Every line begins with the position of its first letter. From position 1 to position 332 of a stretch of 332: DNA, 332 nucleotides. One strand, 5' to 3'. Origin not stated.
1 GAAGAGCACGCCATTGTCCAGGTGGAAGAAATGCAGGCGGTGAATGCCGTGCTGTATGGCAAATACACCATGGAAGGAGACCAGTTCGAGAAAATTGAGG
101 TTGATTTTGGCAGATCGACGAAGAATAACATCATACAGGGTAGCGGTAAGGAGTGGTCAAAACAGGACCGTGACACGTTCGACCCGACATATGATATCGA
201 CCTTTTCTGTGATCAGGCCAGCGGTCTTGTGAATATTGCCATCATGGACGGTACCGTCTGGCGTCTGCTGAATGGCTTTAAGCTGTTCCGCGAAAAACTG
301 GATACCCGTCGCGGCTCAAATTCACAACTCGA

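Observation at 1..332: Window lies inside a lambdoid phage or prophage head gene (gpE-like major capsid protein)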

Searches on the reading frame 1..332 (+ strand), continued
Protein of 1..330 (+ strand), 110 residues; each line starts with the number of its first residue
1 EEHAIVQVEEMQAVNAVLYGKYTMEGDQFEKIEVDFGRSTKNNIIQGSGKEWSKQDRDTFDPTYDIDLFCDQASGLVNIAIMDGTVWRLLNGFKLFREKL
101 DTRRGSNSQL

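Call 48: fold_search(model_id=the predicted structure, library=pdb)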
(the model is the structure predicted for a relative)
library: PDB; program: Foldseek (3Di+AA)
matches with E <= 10: 167; with E <= 0.001: 39
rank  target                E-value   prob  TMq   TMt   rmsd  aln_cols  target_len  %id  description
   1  7sj5_A                3.5e-40  1.00  0.84  0.84   5.2       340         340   60  Bacteriophage lambda major capsid protein mutant - W308A (released 2022-08-24)
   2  7vi9_A                5.4e-35  1.00  0.78  0.79  10.1       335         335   61  Cryo-EM structure of bacteriophage lambda procapsid at 5.03 Angstrom (released 2021-12-15)
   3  8k39_0                6.6e-32  1.00  0.71  0.71  11.7       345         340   58  Structure of the bacteriophage lambda portal vertex (released 2023-11-15)
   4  3bqw                  9.0e-32  1.00  0.82  0.81   5.4       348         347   45  Crystal structure of the putative capsid protein of prophage (E.coli CFT073) (released 2008-01-08)
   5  7vii_A                6.5e-31  1.00  0.70  0.71  10.6       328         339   61  cryoEM structure of bacteriophage lambda capsid at 5.6 Angstrom (released 2021-12-15)
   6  8k39_3                9.4e-31  1.00  0.70  0.71  10.7       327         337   60  Structure of the bacteriophage lambda portal vertex (released 2023-11-15)
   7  6xgp_B                7.5e-19  1.00  0.69  0.72   6.3       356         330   26  YSD1_17 major capsid protein (released 2020-07-01)
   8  6xgp_A                1.1e-18  1.00  0.70  0.72   5.3       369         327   23  YSD1_17 major capsid protein (released 2020-07-01)
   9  6xgq_G                4.4e-17  1.00  0.64  0.66  11.8       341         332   25  YSD1 bacteriophage capsid (released 2020-07-01)
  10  8vji_A                4.7e-17  1.00  0.64  0.62   9.2       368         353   22  Cryo-EM of capsid of bacteriophage Chi (released 2024-10-02)
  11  6xgq_A                1.3e-16  1.00  0.64  0.63  12.6       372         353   24  YSD1 bacteriophage capsid (released 2020-07-01)
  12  8vji_G                2.5e-16  1.00  0.63  0.64  12.5       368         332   25  Cryo-EM of capsid of bacteriophage Chi (released 2024-10-02)
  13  6i9e_A                5.6e-07  1.00  0.40  0.34  15.3       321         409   15  Thermophage P23-45 empty expanded capsid (released 2019-02-06)
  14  6ibc_F                3.5e-06  1.00  0.49  0.45  18.4       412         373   12  Thermophage P23-45 procapsid (released 2019-02-13)
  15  6ibc_A                4.3e-06  1.00  0.44  0.41  17.5       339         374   14  Thermophage P23-45 procapsid (released 2019-02-13)
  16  6ibc_G                5.1e-06  1.00  0.50  0.50  12.2       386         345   14  Thermophage P23-45 procapsid (released 2019-02-13)
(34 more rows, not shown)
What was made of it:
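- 1..57 (+): Residues 119-137: C-terminal half of the long 'spine' helix of the HK97 fold (predicted helix 104-137). The model superposes on lambda gpE 7sj5_A with TM 0.84 (call 48).
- The fold search also returns the cf-PICI EcCI2 capsid and a Vibrio satellite-associated capsid among distant HK97-fold hits (call 48, ranks 21, 30, 35, 47).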

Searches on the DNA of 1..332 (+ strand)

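Call 7: search_dna_similar(query=window:1-332:+, collection=ecoli_genomes, mode=near)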
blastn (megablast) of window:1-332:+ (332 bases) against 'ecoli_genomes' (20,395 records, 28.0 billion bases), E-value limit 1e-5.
Records with a match: 1570; places in all: 2318; records where one place covers at least 80% of the query: 1569.
Genomes with a match: 1567 of 5426; with a place that covers at least 80% of the query: 1566. Places per genome that has any: lowest 1, median 1, highest 5. On chromosomes: 2312 places; on plasmids: 6.
Best place of each record, by identity: >=99% 39; 95-99% 69; 90-95% 912; 80-90% 549; 60-80% 1.
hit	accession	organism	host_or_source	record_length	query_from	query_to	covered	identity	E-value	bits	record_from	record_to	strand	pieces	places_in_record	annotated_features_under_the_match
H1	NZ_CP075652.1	Escherichia coli strain STEC17-183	Homo sapiens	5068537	1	332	100%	100.0%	1e-172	614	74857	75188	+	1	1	major capsid protein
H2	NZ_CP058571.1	Escherichia coli strain EC2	Homo sapiens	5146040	1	332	100%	100.0%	1e-172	614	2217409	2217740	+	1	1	major capsid protein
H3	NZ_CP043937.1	Escherichia coli strain RM14516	blackbird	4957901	1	332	100%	100.0%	1e-172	614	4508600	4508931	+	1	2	major capsid protein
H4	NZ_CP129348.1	Escherichia coli strain STEC435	Homo sapiens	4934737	1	332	100%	100.0%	1e-172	614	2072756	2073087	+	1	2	major capsid protein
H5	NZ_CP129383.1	Escherichia coli strain STEC434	Homo sapiens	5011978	1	332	100%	100.0%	1e-172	614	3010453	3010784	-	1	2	major capsid protein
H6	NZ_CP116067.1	Escherichia coli strain DETEC-S792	ICU staff rectal swab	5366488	1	332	100%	100.0%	1e-172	614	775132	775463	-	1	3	major capsid protein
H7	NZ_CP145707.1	Escherichia coli strain S1-CAM-02-A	Homo sapiens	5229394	1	332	100%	100.0%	1e-172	614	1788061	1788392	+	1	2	major capsid protein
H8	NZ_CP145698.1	Escherichia coli strain S1-KEN-03-A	Homo sapiens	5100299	1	332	100%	100.0%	1e-172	614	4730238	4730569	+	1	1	major capsid protein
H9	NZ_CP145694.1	Escherichia coli strain S1-KEN-04-A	Homo sapiens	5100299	1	332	100%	100.0%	1e-172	614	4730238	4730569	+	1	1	major capsid protein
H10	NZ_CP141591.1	Escherichia coli strain W24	calf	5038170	1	332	100%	100.0%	1e-172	614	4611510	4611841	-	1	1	major capsid protein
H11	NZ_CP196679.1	Escherichia coli strain 99RCEF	Fregata magnificens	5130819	1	332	100%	100.0%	1e-172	614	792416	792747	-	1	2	major capsid protein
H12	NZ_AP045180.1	Escherichia coli strain JNEC-KY204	Homo sapiens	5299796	1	332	100%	100.0%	1e-172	614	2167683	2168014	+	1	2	major capsid protein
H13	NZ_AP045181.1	Escherichia coli strain JNEC-KY208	Homo sapiens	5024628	1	332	100%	100.0%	1e-172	614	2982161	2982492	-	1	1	major capsid protein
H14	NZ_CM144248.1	Escherichia coli strain CB6837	Homo sapiens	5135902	1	332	100%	100.0%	1e-172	614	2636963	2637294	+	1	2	major capsid protein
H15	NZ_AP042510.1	Escherichia coli strain OkiPb01681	bovine feces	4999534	1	332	100%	100.0%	1e-172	614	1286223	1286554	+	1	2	major capsid protein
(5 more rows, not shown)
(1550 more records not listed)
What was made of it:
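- E. coli genomes hold 2318 matching places, up to 5 per genome (call 7), and many lambdoid prophages in E. coli are defective (own knowledge).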

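Call 8: search_dna_similar(query=window:1-332:+, collection=phages, mode=near)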
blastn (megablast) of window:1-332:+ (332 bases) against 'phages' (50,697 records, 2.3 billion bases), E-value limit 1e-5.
Records with a match: 20; places in all: 20; records where one place covers at least 80% of the query: 20.
Best place of each record, by identity: >=99% 1; 95-99% 1; 90-95% 12; 80-90% 6.
By first word of the organism name: Escherichia 20.
By host as written in the record: - 6; Escherichia coli C 4; Escherichia coli 4; Escherichia coli ECOR13 2; Escherichia coli str. K-12 substr. MG1655 2; Escherichia coli O111 1; Escherichia coli 204576 1.
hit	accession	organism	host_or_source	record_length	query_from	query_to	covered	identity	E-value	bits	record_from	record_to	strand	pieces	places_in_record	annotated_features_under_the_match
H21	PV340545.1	Escherichia phage PhiR5_1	Escherichia coli C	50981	1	332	100%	100.0%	9e-174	614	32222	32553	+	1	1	major capsid protein E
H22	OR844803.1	Escherichia phage ECO111 5-P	Escherichia coli O111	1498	1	332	100%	98.8%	4e-167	592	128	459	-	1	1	record has no annotation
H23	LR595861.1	Escherichia virus Lambda_4C10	-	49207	1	332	100%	93.1%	2e-135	486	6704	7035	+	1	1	Phage major capsid protein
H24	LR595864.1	Escherichia phage 4A7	-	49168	1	332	100%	93.1%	2e-135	486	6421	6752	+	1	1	Phage major capsid protein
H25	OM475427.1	Escherichia phage D2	Escherichia coli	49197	1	332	100%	93.1%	2e-135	486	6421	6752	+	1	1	major capsid protein E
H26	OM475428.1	Escherichia phage 1W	Escherichia coli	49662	1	332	100%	93.1%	2e-135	486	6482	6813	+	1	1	major capsid protein E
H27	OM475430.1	Escherichia phage 3W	Escherichia coli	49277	1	332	100%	93.1%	2e-135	486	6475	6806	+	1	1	major capsid protein E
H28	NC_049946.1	Escherichia phage 4A7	-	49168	1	332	100%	93.1%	2e-135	486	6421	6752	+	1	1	major capsid protein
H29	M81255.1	Escherichia phage 21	-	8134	1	332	100%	92.8%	9e-134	481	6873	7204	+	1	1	7: major capsid protein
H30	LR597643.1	Escherichia phage ev017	-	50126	1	332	100%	92.8%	9e-134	481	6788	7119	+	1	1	Phage major capsid protein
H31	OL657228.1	Escherichia phage 21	Escherichia coli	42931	1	332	100%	92.8%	9e-134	481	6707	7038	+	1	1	major capsid protein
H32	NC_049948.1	Escherichia phage ev017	-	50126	1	332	100%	92.8%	9e-134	481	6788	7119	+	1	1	minor capsid protein E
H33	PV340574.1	Escherichia phage PhiR63_2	Escherichia coli ECOR13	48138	1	332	100%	92.8%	9e-134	481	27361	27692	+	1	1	major capsid protein E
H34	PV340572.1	Escherichia phage PhiR57_1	Escherichia coli ECOR13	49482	1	332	100%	92.5%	4e-132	475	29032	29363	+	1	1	major capsid protein E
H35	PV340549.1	Escherichia phage PhiR12_1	Escherichia coli str. K-12 substr. ...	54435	1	332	100%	87.1%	5e-102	375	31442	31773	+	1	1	major capsid protein E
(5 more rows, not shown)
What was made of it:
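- The window is 100% identical to 16 or more E. coli chromosomes and to phage PhiR5_1, always under a 'major capsid protein' annotation (calls 7, 8).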

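Call 10: get_annotated_region(hit=H21, flank=20000)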
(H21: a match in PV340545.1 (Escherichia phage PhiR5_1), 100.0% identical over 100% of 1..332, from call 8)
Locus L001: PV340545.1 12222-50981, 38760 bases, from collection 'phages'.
description: Escherichia phage PhiR5_1, complete genome.
organism: Escherichia phage PhiR5_1 (NCBI taxid 3416467)
taxonomy: Viruses
host: Escherichia coli C; source: -; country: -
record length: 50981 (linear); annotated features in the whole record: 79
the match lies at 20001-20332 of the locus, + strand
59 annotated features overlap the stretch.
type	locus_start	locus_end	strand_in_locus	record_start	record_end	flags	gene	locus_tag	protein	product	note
CDS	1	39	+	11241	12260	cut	-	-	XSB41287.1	DNA replication protein O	-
CDS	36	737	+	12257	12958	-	-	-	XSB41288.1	DNA replication protein P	-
CDS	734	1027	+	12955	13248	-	-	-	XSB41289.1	exclusion protein Ren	exclusion protein ren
CDS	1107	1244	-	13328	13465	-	-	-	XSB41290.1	hypothetical protein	-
CDS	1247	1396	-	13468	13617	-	-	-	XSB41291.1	hypothetical protein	-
CDS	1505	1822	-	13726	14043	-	-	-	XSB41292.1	hypothetical protein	FIG00638188: hypothetical protein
CDS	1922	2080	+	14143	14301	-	-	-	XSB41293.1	hypothetical protein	-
CDS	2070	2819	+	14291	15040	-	-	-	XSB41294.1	Rha protein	-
CDS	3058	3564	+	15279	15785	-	-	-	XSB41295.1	hypothetical protein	-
CDS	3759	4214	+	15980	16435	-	-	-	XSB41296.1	NinB protein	recombination protein NinB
CDS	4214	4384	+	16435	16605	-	-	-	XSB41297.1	NinE protein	hypothetical protein NinE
CDS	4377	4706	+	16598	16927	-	-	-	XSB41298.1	hypothetical protein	hypothetical protein YbcO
CDS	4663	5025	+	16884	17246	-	-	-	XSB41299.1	RusA resolvase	Holliday junction resolvase / Crossover junctionendodeoxyribonuclease rusA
CDS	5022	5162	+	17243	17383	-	-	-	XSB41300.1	hypothetical protein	hypothetical protein YlcG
CDS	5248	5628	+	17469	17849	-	-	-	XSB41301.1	antitermination protein Q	-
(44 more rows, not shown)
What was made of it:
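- One of these is a deposited phage genome (call 10).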

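Call 11: get_annotated_region(hit=H1, flank=20000)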
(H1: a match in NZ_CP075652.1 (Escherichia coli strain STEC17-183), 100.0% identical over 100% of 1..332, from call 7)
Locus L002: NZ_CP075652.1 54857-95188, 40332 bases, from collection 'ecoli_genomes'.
description: Escherichia coli strain STEC17-183 chromosome, complete genome
organism: Escherichia coli strain STEC17-183 (NCBI taxid 562)
replicon: chromosome; assembly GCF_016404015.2
host: Homo sapiens; source: stool; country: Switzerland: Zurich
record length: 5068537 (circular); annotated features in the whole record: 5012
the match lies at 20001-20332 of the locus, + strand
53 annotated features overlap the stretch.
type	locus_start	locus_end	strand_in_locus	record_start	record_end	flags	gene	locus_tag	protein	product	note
CDS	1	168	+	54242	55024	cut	-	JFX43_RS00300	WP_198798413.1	ead/Ea22-like family protein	-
CDS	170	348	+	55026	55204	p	-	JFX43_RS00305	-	hypothetical protein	frameshifted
CDS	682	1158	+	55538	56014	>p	-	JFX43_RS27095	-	DUF551 domain-containing protein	incomplete; partial in the middle of a contig; missing C-terminus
CDS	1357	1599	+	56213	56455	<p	-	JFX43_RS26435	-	DUF551 domain-containing protein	incomplete; partial in the middle of a contig; missing N-terminus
CDS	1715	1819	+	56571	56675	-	-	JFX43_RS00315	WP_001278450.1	hypothetical protein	-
CDS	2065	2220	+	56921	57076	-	hokD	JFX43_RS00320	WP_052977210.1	type I toxin-antitoxin system toxin HokD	-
CDS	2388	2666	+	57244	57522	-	-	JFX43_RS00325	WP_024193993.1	hypothetical protein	-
CDS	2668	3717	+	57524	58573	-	-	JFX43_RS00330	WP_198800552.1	DUF968 domain-containing protein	-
CDS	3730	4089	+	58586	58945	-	-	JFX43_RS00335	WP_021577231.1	RusA family crossover junction endodeoxyribonuclease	-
CDS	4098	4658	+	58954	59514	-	-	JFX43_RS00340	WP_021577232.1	DUF1133 family protein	-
CDS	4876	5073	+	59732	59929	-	-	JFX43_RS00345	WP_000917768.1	hypothetical protein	-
CDS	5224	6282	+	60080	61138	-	-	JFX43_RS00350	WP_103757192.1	DNA-methyltransferase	-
tRNA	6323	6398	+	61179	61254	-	-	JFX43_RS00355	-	tRNA-Ile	-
tRNA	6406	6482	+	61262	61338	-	-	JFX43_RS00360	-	tRNA-Arg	-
tRNA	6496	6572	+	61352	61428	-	-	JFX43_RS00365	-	tRNA-Arg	-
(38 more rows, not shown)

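Call 14: search_rna_families(source=window, threshold=evalue, max_evalue=1)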
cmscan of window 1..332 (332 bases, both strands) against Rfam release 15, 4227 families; matches with E-value up to 1: 1.
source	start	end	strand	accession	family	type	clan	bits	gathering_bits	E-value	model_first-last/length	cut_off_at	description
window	77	164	+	RF02211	ZFAT-AS1_1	Gene; lncRNA;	-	15.3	80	0.7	1-79/79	no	ZFAT antisense RNA 1 conserved region 1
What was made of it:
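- Rfam gives no match except a chance-level hit (15.3 bits against a gathering score of 80, E 0.7; call 14).
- Tried and rejected: Rfam scan of both strands at permissive E-value: only a chance-level lncRNA hit (15.3 bits against a gathering score of 80; call 14).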

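Call 16: get_annotated_region(hit=H29, flank=8000)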
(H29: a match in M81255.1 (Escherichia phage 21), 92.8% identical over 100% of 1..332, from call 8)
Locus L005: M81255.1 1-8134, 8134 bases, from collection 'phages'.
description: Bacteriophage 21 head gene operon.
organism: Escherichia phage 21 (NCBI taxid 2910191)
taxonomy: Viruses; Duplodnaviria; Heunggongvirae; Uroviricota; Caudoviricetes; Jouyvirus
host: -; source: -; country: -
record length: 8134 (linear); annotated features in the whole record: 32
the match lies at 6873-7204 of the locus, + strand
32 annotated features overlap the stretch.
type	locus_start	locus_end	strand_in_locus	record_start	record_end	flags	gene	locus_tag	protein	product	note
protein_bind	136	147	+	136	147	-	-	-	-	terminase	R4 (R box) recognition for terminal cos cleavage; putative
protein_bind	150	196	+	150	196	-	-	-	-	21 terminase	this is the beginning of the left end of the 21 chromosome as specified by convention at rhe 5' end of the terminase ...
protein_bind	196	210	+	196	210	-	-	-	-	IHF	I2 site (direct repeat)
protein_bind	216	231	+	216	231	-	-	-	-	gp1 of terminase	R3 (R box); putative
protein_bind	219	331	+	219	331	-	-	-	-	21 terminase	cosB cleavage site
protein_bind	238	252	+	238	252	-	-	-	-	IHF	I1 site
protein_bind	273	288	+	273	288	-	-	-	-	gp1 of terminase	R2 (R box); putative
protein_bind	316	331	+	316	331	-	-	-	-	gp1 of terminase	R1 (R box); putative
protein_bind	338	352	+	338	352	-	-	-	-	IHF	IO site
regulatory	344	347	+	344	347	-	1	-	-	ribosome_binding_site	putative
CDS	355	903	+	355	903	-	1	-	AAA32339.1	terminase small subunit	-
regulatory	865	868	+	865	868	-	1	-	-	ribosome_binding_site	putative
CDS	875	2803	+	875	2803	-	2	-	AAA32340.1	terminase large subunit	-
regulatory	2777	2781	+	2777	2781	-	3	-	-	ribosome_binding_site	putative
CDS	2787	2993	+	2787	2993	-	3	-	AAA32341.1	head completion protein gp3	-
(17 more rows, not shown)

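Call 45: get_annotated_region(hit=H2, flank=20000)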
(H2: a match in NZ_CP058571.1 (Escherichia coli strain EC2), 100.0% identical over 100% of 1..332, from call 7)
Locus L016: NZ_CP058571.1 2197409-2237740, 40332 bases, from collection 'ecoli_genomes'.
description: Escherichia coli strain EC2 chromosome, complete genome
organism: Escherichia coli strain EC2 (NCBI taxid 562)
replicon: chromosome; assembly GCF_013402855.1
host: Homo sapiens; source: urinary tract; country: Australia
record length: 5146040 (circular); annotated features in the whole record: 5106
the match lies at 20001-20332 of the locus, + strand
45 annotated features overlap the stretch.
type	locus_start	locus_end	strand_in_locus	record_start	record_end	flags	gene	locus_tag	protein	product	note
CDS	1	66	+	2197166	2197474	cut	-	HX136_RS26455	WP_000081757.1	hypothetical protein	-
CDS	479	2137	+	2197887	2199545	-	-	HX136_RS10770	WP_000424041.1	DEAD/DEAH box helicase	-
CDS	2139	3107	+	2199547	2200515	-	-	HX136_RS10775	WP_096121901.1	primase-helicase zinc-binding domain-containing protein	-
CDS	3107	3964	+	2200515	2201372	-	-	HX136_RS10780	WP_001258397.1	hypothetical protein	-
CDS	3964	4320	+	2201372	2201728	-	-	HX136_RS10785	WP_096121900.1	antiterminator Q family protein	-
CDS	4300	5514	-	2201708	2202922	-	-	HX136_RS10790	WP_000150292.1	hypothetical protein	-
CDS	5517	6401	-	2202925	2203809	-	-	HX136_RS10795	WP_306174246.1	nucleoid-associated protein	-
CDS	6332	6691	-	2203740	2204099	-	-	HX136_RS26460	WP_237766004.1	hypothetical protein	-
CDS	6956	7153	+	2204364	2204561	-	-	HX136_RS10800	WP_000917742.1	hypothetical protein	-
CDS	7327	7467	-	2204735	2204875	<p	-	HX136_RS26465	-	hypothetical protein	internal stop; incomplete; partial in the middle of a contig; missing C-terminus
CDS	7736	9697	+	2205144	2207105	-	-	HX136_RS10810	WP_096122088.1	SASA family carbohydrate esterase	-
CDS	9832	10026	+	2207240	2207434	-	-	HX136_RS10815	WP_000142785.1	DUF1378 family protein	-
CDS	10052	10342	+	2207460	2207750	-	-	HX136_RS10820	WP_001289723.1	DUF826 domain-containing protein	-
CDS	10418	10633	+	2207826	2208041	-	-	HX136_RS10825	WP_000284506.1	class II holin family protein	-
CDS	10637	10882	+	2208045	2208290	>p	-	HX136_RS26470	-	DUF1327 domain-containing protein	incomplete; partial in the middle of a contig; missing C-terminus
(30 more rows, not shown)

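Call 46: get_annotated_region(hit=H10, flank=20000)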
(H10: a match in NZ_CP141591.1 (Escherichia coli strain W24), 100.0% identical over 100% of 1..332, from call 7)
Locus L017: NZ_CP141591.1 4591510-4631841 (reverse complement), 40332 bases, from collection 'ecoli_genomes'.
description: Escherichia coli strain W24 chromosome, complete genome
organism: Escherichia coli strain W24 (NCBI taxid 562)
replicon: chromosome; assembly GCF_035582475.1
host: calf; source: Anal swab; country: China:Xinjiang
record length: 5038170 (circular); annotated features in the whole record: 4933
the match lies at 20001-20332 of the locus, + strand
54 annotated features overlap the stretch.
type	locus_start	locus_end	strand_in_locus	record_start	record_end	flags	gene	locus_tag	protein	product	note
CDS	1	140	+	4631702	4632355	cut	-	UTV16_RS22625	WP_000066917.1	phage N-6-adenine-methyltransferase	-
CDS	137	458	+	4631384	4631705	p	-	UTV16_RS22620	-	LexA family transcriptional regulator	frameshifted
CDS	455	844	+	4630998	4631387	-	-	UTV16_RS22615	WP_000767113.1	RusA family crossover junction endodeoxyribonuclease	-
CDS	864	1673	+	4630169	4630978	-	-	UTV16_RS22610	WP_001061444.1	KilA-N domain-containing protein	-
CDS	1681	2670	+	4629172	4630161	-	-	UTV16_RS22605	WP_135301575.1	DUF968 domain-containing protein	-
CDS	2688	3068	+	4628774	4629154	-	-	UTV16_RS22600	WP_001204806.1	antiterminator Q family protein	-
CDS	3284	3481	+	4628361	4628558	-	-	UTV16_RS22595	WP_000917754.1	hypothetical protein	-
CDS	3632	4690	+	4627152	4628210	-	-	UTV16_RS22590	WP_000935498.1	DNA-methyltransferase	-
tRNA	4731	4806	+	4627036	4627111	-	-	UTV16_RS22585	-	tRNA-Ile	-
tRNA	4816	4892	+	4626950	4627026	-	-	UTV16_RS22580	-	tRNA-Arg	-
tRNA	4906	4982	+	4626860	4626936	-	-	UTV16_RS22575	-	tRNA-Arg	-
CDS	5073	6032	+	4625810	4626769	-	-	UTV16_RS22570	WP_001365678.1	Shiga toxin Stx2 subunit A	-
CDS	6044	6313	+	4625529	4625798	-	-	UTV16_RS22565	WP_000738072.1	Shiga toxin Stx2a subunit B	-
CDS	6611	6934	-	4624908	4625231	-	-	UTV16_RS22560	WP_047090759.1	anti-adapter protein IraM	-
CDS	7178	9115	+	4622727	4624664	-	-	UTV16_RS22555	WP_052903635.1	SASA family carbohydrate esterase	-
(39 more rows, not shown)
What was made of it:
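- On Lambdoid prophage: W24 has Q, a lysis cassette and an integrase next to dusA (call 46).
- The sampled chromosomal prophages carry a few pseudogenes: DUF1327 is truncated in three, and tail assembly protein I is frameshifted in EC2 (calls 11, 45, 46). In all four contexts read that hold the identical window, the capsid gene is full length and the head module is complete (calls 10, 11, 45, 46). Every identical or near-identical copy examined lies in a full-size lambdoid (pro)phage with its own terminase, portal and tail genes (calls 10, 11, 45, 46).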

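Call 55: search_dna_similar(query=L002:6600-7540:+, collection=phages, mode=near, max_rows=8)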
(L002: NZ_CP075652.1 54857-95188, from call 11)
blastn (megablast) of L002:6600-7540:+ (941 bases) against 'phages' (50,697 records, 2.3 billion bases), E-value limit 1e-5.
Records with a match: 301; places in all: 301; records where one place covers at least 80% of the query: 0.
Best place of each record, by identity: >=99% 11; 95-99% 5; 90-95% 48; 80-90% 229; 60-80% 8.
By first word of the organism name: Stx2a-converting 124; Escherichia 90; Stx2-converting 23; Stx2c-converting 17; Enterobacteria 15; Klebsiella 11; Stx 6; Shigella 4; Stx1 4; Phage 3; and 4 more.
By host as written in the record: - 162; Klebsiella pneumoniae 10; Escherichia coli K514 (EHEC) 8; Escherichia coli O157:H7 8; Escherichia coli 6; Escherichia coli C 4; Escherichia coli O157:H7 Morioka V526 4; Escherichia coli str. K-12 substr. MG1655 3; and 75 more.
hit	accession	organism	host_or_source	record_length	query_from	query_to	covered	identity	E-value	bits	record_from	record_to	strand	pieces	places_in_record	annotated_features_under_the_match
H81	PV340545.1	Escherichia phage PhiR5_1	Escherichia coli C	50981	12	941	49%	93.5%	2e-159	685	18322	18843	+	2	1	none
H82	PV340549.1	Escherichia phage PhiR12_1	Escherichia coli str. K-12 substr. ...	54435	28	941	47%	92.2%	8e-149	626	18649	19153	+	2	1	none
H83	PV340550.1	Escherichia phage PhiR12_2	Escherichia coli str. K-12 substr. ...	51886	28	941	47%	92.2%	8e-149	626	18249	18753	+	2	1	none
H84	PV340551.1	Escherichia phage PhiR12_2_star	Escherichia coli C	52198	28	941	47%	91.9%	1e-147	623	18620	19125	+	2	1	none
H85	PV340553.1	Escherichia phage PhiR12_4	Escherichia coli C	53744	28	941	47%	91.9%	1e-147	623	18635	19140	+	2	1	none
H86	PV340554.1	Escherichia phage PhiR12_5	Escherichia coli C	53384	28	941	47%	91.9%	1e-147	623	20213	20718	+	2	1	none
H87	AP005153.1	Escherichia Stx1 converting phage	Escherichia coli O157:H7 Morioka V526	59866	526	941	44%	90.5%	3e-153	547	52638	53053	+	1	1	hypothetical protein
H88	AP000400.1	Enterobacteria phage VT1-Sakai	-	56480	526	941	44%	90.5%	3e-153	547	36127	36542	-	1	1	none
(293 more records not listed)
